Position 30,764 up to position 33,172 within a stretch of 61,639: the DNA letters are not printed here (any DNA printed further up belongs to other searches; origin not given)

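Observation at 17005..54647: About 37-kb injectisome island between housekeeping blocks, mixing Ysc-type and Esc/Ssa/Bsc-type gene-order features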

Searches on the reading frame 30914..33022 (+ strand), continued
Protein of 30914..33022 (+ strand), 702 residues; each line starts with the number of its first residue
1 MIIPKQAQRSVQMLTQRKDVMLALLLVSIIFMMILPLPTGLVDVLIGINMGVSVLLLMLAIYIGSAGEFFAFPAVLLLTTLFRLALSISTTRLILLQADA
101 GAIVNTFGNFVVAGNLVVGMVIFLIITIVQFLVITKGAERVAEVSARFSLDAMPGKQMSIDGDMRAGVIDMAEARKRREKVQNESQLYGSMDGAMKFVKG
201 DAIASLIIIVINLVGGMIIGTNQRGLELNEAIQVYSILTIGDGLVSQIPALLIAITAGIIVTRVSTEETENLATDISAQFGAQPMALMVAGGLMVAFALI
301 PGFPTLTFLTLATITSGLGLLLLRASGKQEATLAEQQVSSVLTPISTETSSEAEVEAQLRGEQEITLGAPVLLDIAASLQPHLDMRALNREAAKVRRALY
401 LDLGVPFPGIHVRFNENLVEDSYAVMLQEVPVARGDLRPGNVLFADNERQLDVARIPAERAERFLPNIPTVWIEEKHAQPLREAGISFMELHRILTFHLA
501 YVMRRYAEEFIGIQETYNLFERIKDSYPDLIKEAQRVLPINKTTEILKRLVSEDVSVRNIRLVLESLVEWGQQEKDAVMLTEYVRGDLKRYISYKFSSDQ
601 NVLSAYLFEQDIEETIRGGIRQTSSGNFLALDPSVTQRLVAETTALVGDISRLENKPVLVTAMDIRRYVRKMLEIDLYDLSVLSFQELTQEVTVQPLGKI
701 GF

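Call 19: find_related_loci(query=L008:16699-17349:+, collection=genome_contigs, flank=10000)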
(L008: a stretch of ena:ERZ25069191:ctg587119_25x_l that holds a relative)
Query L008:16699-17349:+ (216 aa) in genome_contigs; peptide patterns used: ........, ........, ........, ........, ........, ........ (x = any residue, [..] = any of these).
599 stretches matched a pattern (row limit reached: there are more); 559 encode a relative of the query (tblastn E <= 1e-3); the best 80 are kept; 80 distinct loci.
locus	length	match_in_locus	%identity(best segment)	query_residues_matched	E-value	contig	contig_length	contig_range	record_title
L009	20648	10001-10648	100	1-216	1e-140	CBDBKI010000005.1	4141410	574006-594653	MAG: Candidatus Azotimanducaceae bacterium isolate 4e3f4a33-5720-4edb-bbdd-4cf11a4da1b9 genome assembly, contig: contig_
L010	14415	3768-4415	91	1-216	2e-131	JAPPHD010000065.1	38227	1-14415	MAG: Gammaproteobacteria bacterium isolate RHO1_bin_72 NODE_2070_length_38227_cov_10.728492, whole genome shotgun sequen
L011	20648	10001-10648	88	1-216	2e-129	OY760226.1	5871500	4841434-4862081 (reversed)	MAG: Pseudomonadales bacterium isolate a94ac5f5-84ca-4f0c-a723-4f4cf5858466 genome assembly, chromosome: 1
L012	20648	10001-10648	87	1-216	1e-126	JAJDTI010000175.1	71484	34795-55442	MAG: Pseudomonadales bacterium isolate jk18x1bzbins.11 k141_1408660, whole genome shotgun sequence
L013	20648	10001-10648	87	1-216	9e-126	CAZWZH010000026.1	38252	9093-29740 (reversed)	MAG TPA_asm: uncultured Pseudomonadales bacterium isolate SRP338948_co1_131 genome assembly, contig: k141_201025, whole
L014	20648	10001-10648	73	1-216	2e-105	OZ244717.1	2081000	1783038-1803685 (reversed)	MAG: Candidatus Oxydemutatoraceae bacterium isolate ca3e2f6f-6193-4037-aecf-8c1561697f8f genome assembly, chromosome: 1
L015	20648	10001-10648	70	1-216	5e-101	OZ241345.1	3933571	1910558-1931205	MAG: Pseudomonadales bacterium isolate 4a85dd4c-a535-4248-8c5e-d18cad30f1e2 genome assembly, chromosome: 1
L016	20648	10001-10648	63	1-216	3e-90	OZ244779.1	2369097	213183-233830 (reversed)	MAG: Candidatus Oxydemutatoraceae bacterium isolate c783f144-f5ec-4720-941b-9b53451a92fd genome assembly, chromosome: 1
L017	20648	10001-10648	63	1-216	5e-86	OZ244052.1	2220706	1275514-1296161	MAG: uncultured candidatus Porisulfidus sp. isolate d44410dd-c181-48df-95fb-d4a73cfd76fe genome assembly, chromosome: 1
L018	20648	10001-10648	63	1-216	1e-85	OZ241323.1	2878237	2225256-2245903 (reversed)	MAG: uncultured candidatus Porisulfidus sp. isolate c1eeb6c7-43c6-49e4-b51b-8d6765c536df genome assembly, chromosome: 1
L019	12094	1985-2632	59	1-216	9e-85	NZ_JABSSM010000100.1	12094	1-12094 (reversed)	MAG: Shewanella sp. isolate DT_112 DT-Shewanella-1_scaffold_100, whole genome shotgun sequence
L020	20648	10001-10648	62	1-216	2e-83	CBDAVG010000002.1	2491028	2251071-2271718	MAG: uncultured candidatus Porisulfidus sp. isolate b077468b-a020-405f-b790-8ad8e597f481 genome assembly, contig: contig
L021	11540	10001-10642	62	3-216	9e-82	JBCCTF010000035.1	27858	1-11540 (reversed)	MAG: Pseudomonadota bacterium isolate P01_D01_bin.74 k141_12490_length_27858_cov_23.8261, whole genome shotgun sequence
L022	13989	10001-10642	58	3-216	7e-82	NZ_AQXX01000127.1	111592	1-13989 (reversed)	Hahella ganghwensis DSM 17046 F566DRAFT_scaffold00018.18_C, whole genome shotgun sequence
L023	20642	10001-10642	62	3-216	9e-82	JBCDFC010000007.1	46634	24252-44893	MAG: Pseudomonadota bacterium isolate P01_H01_bin.10 k141_1961198_length_46634_cov_21.9944, whole genome shotgun sequenc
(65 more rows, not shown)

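Call 20: find_encoding_contigs(protein=P0002, flank=10000, max_places=2)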
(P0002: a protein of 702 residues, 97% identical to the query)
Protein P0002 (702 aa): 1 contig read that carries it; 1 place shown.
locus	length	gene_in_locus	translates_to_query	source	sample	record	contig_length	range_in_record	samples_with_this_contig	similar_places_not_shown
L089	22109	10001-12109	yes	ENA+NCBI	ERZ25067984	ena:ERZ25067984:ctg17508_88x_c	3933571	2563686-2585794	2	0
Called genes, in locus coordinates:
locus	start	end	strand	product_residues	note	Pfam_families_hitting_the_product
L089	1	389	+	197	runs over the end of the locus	PF02627:CMD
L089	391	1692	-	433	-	PF07690:MFS_1, PF13347:MFS_2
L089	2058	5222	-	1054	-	PF00873:ACR_tran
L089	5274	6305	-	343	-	PF25917:BSH_RND, PF25973:BSH_CzcB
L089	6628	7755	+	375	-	-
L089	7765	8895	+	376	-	PF07201:HrpJ, PF09059:TyeA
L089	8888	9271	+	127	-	-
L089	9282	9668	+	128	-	PF09474:Type_III_YscX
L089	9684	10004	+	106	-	-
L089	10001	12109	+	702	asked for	PF00771:FHIPEP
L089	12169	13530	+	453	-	PF02874:ATP-synt_ab_N, PF00006:ATP-synt_ab, PF18269:T3SS_ATPase_C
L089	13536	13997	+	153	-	PF07321:YscO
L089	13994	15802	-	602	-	PF21304:T3S_SPI-1_N0 (weak), PF03958:Secretin_N (weak), PF00263:Secretin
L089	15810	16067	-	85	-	-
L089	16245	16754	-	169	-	PF05932:CesT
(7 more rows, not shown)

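Call 25: find_homologous_proteins(query=L015:10994-12457:+, max_evalue=1e-20)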
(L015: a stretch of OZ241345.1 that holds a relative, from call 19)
Query L015:10994-12457:+ (487 aa): 7 proteins with E <= 1e-20 among 8000 candidates.
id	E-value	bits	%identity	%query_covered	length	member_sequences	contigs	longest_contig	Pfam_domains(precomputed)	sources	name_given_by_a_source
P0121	1.1e-294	996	100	93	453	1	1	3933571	PF21934.2,PF00498.32,PF16697.11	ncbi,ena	-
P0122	1.0e-252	857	83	98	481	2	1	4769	PF21934.2,PF00498.32,PF16697.11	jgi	-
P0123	7.6e-250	848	82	97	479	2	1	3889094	PF21934.2,PF16697.11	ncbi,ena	-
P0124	2.6e-249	846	82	98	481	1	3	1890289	PF00498.32,PF16697.11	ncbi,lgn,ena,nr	ncbi:MAG: FHA domain-containing protein [Gammaproteobacteria bacterium]|nr:FHA domain-containing pro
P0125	2.3e-147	510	53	96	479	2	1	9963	PF16697.11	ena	-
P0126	8.1e-143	495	50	98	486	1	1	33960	PF00498.32,PF16697.11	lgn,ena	-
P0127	7.4e-124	432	48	97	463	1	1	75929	PF00498.32,PF16697.11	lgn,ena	-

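Call 26: find_encoding_contigs(protein=P0124, flank=10000, max_places=4)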
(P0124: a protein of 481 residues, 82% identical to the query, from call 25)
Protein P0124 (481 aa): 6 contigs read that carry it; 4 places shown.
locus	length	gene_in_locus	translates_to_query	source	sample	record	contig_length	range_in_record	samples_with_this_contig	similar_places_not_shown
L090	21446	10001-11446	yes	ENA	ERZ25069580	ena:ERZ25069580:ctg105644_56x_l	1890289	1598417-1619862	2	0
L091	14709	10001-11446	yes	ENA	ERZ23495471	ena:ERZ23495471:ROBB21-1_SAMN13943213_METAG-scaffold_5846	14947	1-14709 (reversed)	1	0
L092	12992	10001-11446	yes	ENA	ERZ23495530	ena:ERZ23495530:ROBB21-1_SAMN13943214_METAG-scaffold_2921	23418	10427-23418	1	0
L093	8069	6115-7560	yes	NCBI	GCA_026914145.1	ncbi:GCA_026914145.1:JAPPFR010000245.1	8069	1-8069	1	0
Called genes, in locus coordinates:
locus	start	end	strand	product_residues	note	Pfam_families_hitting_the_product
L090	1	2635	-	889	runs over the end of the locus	PF28598:PDH_E1_N, PF00456:Transketolase_N (weak), PF17831:PDH_E1_M, PF22613:Transketolase_C_1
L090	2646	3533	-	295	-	PF03372:Exo_endo_phos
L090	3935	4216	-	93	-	PF00578:AhpC-TSA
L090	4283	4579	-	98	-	PF00578:AhpC-TSA (weak)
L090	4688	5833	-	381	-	PF13827:DUF4189 (weak), PF03781:FGE-sulfatase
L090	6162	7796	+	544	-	-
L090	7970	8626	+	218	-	PF01052:FliMN_C (weak)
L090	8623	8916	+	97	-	PF01052:FliMN_C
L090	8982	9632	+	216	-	PF00813:FliP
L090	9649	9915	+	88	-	PF01313:Bac_export_3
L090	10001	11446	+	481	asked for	PF16697:Yop-YscD_cpl, PF00498:FHA (weak)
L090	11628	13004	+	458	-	PF05221:AdoHcyase, PF00670:AdoHcyase_NAD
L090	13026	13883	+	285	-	PF13622:4HBT_3, PF20789:4HBT_3C, PF02551:Acyl_CoA_thio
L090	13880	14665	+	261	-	PF05096:Glu_cyclase_2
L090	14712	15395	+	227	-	PF13561:adh_short_C2, PF00106:adh_short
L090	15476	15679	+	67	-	-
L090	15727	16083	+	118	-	PF04248:NTP_transf_9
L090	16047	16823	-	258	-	PF12570:DUF3750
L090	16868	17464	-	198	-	PF03193:RsgA_GTPase (weak), PF00350:Dynamin_N (faint), PF01926:MMR_HSR1, PF02421:FeoB_N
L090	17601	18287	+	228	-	PF13442:Cytochrome_CBB3 (faint), PF00034:Cytochrom_C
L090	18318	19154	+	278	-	PF13462:Thioredoxin_4, PF01323:DSBA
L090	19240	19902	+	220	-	PF01914:MarC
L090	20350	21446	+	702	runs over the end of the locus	-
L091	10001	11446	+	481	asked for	PF16697:Yop-YscD_cpl, PF00498:FHA (weak)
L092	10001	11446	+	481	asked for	PF16697:Yop-YscD_cpl, PF00498:FHA (weak)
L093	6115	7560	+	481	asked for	PF16697:Yop-YscD_cpl, PF00498:FHA (weak)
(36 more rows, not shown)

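Call 37: search_dna_similar(query=window:30914-33022:+, collection=plasmids, mode=protein, rows=spread, max_rows=40, max_evalue=1e-30)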
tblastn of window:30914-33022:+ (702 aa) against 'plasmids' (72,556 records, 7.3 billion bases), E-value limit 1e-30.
Records with a match: 692; places in all: 852; records where one place covers at least 80% of the query: 523.
Best place of each record, by identity: 60-80% 2; <60% 690.
By first word of the organism name: Ralstonia 136; Shigella 104; Yersinia 93; Rhizobium 50; Escherichia 42; Sinorhizobium 28; Azospirillum 23; Aeromonas 21; Bradyrhizobium 18; Pantoea 14; and 60 more.
By predicted mobility (MOB-suite, as given by PLSDB): mobilizable 280; non-mobilizable 246; conjugative 166.
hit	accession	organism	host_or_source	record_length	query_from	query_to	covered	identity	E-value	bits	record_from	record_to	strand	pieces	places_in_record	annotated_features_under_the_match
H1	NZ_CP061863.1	Photobacterium damselae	Seriola lalandi,cell culture,caudal ...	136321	16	701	98%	59.7%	0e+0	802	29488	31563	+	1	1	sctV: type III secretion system export apparatus subunit SctV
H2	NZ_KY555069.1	Aeromonas salmonicida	-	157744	8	700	99%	58.0%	0e+0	778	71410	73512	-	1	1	ascV: SctV family type III secretion system export apparatus subunit AscV | ascY: type III secretion system chaperone AscY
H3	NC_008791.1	Yersinia enterocolitica subsp. enterocolitica 8081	-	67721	16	700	98%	57.9%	0e+0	773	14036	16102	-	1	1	lcrD: SctV family type III secretion system export apparatus subunit LcrD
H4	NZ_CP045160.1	Yersinia pestis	Cell culture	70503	16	700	98%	57.9%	0e+0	771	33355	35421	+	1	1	lcrD: SctV family type III secretion system export apparatus subunit LcrD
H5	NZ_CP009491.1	Yersinia pestis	-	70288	16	700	98%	57.9%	0e+0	771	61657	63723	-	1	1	lcrD: SctV family type III secretion system export apparatus subunit LcrD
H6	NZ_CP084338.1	Yersinia pestis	Homo sapiens,Blood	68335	16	700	98%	57.9%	0e+0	771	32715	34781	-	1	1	lcrD: SctV family type III secretion system export apparatus subunit LcrD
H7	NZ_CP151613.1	Yersinia pestis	Oropsylla silantiewi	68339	16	700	98%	57.9%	0e+0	771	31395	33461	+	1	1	lcrD: SctV family type III secretion system export apparatus subunit LcrD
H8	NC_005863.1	Nitratidesulfovibrio vulgaris str. Hildenborough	-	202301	6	700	99%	49.8%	0e+0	636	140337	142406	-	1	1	sctV: type III secretion system export apparatus subunit SctV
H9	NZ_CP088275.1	Phyllobacterium sp. T1293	Melilotus albus,Cell culture,root nodule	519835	1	702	100%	41.7%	3e-143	470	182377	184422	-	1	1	sctV: type III secretion system export apparatus subunit SctV | type III secretion protein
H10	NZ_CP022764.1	Ralstonia solanacearum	Solanum tuberosum,single cell,Potato ...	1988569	36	700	95%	43.5%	1e-152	498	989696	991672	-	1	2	none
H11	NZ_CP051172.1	Ralstonia pseudosolanacearum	Whole organism,potato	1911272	36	700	95%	42.6%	1e-151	494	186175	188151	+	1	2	none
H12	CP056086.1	Ralstonia solanacearum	cell clture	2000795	36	700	95%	42.3%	3e-151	493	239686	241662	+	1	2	sctV: type III secretion system export apparatus subunit SctV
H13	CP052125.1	Ralstonia solanacearum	tomato,cell culture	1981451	36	700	95%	42.3%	5e-151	493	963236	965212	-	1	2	sctV: type III secretion system export apparatus subunit SctV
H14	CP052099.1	Ralstonia solanacearum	tomato,cell culture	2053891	36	700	95%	42.3%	5e-151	493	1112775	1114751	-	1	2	sctV: type III secretion system export apparatus subunit SctV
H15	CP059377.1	Ralstonia solanacearum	cell clture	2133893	36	700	95%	42.3%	5e-151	493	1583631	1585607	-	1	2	sctV: type III secretion system export apparatus subunit SctV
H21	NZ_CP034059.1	Shigella flexneri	Homo sapiens,stool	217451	5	700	99%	39.8%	9e-134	442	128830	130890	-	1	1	mxiA: type III secretion system export apparatus protein MxiA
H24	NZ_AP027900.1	Escherichia coli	-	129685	32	695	95%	41.6%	5e-127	423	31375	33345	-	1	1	EscV/YscV/HrcV family type III secretion system export apparatus ...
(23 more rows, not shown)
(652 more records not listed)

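Call 38: search_protein_representatives(protein=window:30914-33022:+)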
Query: 702 residues. Proteins with E-value up to 0.001 (for the whole library): 10786; up to 1e-10: 6590; up to 1e-30: 2666. The best 150 are listed.
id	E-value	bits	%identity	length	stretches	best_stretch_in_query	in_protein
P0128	8.9e-251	850.5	58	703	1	7-700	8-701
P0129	7.0e-236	801.3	79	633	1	11-485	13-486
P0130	2.7e-231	786.1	53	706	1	6-700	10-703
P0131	3.2e-207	706.6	50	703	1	12-701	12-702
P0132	1.5e-204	697.8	49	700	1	5-701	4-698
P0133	8.6e-202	688.7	50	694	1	11-701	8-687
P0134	2.8e-200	683.6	49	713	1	9-700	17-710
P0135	7.0e-198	675.8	49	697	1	10-701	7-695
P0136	1.3e-194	664.9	46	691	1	17-700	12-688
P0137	3.8e-193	660.1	50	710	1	7-700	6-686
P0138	5.9e-192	656.2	51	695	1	14-702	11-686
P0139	6.6e-181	619.7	45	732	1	11-701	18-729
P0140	1.2e-180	618.8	52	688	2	11-322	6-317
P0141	2.7e-179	614.4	47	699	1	13-700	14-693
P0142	3.9e-176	603.9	46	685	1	13-700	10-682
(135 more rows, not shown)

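Call 39: list_cluster_members(proteins=[P0128, P0130, P0131, P0132, P0133, P0134, P0135, P0136, P0137, P0138])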
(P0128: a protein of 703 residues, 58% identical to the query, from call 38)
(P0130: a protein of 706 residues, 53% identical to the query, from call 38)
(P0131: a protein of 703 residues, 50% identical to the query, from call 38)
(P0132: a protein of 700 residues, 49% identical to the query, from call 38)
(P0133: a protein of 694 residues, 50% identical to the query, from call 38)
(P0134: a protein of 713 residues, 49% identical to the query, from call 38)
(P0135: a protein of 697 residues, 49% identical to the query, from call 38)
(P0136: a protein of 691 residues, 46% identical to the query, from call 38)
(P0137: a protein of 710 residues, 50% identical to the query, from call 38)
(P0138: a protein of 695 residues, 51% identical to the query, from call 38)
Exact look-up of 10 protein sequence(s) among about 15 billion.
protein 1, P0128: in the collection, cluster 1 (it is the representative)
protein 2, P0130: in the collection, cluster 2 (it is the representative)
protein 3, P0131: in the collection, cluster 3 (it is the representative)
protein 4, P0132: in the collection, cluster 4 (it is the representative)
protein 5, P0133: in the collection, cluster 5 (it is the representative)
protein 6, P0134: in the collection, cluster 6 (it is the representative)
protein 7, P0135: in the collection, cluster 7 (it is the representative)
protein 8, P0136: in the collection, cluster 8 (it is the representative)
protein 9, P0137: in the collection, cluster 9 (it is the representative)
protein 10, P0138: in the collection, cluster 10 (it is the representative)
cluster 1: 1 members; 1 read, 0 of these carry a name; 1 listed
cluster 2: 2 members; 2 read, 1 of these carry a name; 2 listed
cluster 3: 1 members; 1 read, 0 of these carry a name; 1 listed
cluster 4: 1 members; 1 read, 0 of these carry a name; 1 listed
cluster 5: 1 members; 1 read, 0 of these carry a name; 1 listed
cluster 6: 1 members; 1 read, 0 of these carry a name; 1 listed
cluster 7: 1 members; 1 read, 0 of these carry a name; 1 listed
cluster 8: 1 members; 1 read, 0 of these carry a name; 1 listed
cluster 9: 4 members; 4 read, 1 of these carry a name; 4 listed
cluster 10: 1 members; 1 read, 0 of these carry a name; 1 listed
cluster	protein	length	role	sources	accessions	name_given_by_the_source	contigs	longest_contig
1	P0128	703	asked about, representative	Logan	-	-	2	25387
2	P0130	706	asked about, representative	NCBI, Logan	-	-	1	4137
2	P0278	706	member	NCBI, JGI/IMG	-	type III secretion protein V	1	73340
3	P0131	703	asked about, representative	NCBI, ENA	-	-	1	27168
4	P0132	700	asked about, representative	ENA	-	-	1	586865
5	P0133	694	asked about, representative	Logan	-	-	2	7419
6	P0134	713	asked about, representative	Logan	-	-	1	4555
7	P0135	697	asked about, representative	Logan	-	-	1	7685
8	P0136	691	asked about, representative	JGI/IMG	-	-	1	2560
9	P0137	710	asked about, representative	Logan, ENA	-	-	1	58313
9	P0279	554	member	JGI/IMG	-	type III secretion protein V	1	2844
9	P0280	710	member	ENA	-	-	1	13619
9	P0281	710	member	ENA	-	-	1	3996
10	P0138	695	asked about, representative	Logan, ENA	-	-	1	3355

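Call 40: get_annotated_region(hit=H8, flank=20000)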
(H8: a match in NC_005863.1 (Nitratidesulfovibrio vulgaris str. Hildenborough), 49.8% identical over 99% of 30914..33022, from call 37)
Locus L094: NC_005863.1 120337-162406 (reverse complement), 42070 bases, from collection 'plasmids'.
description: Nitratidesulfovibrio vulgaris str. Hildenborough plasmid pDV, complete sequence
organism: Nitratidesulfovibrio vulgaris str. Hildenborough (NCBI taxid 882)
taxonomy: Bacteria; Thermodesulfobacteriota; Desulfovibrionia; Desulfovibrionales; Desulfovibrionaceae; Nitratidesulfovibrio; Nitratidesulfovibrio vulgaris; Nitratidesulfovibrio vulgaris str. Hildenborough
host: -; source: -; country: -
typing (MOB-suite, as given by PLSDB): non-mobilizable
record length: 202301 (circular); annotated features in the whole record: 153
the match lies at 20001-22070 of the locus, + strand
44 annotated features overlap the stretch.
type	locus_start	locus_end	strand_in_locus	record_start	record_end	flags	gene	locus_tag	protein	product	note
CDS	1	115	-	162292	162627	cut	-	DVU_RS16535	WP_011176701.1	STAS domain-containing protein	-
CDS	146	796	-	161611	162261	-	sctR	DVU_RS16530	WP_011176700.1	type III secretion system export apparatus subunit SctR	GO:0030254 - protein secretion by the type III secretion system [Evidence IEA]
CDS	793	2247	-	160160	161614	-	sctQ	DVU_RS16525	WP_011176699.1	type III secretion system cytoplasmic ring protein SctQ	GO:0030254 - protein secretion by the type III secretion system [Evidence IEA]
CDS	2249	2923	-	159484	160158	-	-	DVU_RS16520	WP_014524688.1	type III secretion system needle length determinant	-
CDS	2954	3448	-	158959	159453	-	-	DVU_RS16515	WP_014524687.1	YscO family type III secretion system apparatus protein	-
CDS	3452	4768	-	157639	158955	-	sctN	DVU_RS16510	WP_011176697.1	type III secretion system ATPase SctN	-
CDS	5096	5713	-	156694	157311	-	-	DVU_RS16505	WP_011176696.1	HrpE/YscL family type III secretion apparatus protein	-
CDS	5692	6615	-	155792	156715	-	-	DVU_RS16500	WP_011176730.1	hypothetical protein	-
CDS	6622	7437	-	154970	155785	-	sctJ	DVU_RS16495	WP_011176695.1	type III secretion system inner membrane ring lipoprotein SctJ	GO:0030254 - protein secretion by the type III secretion system [Evidence IEA]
CDS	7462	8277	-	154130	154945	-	-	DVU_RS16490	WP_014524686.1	hypothetical protein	-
CDS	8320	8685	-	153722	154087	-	-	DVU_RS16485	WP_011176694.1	tetratricopeptide repeat protein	-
CDS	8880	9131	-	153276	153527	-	-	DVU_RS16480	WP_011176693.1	EscF/YscF/HrpA family type III secretion system needle major subunit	GO:0015031 - protein transport [Evidence IEA]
CDS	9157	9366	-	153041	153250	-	-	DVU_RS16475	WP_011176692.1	hypothetical protein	-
CDS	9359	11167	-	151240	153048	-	sctD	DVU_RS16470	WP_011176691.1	type III secretion system inner membrane ring subunit SctD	GO:0030254 - protein secretion by the type III secretion system [Evidence IEA]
CDS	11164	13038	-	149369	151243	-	sctC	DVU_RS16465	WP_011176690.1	type III secretion system outer membrane ring subunit SctC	-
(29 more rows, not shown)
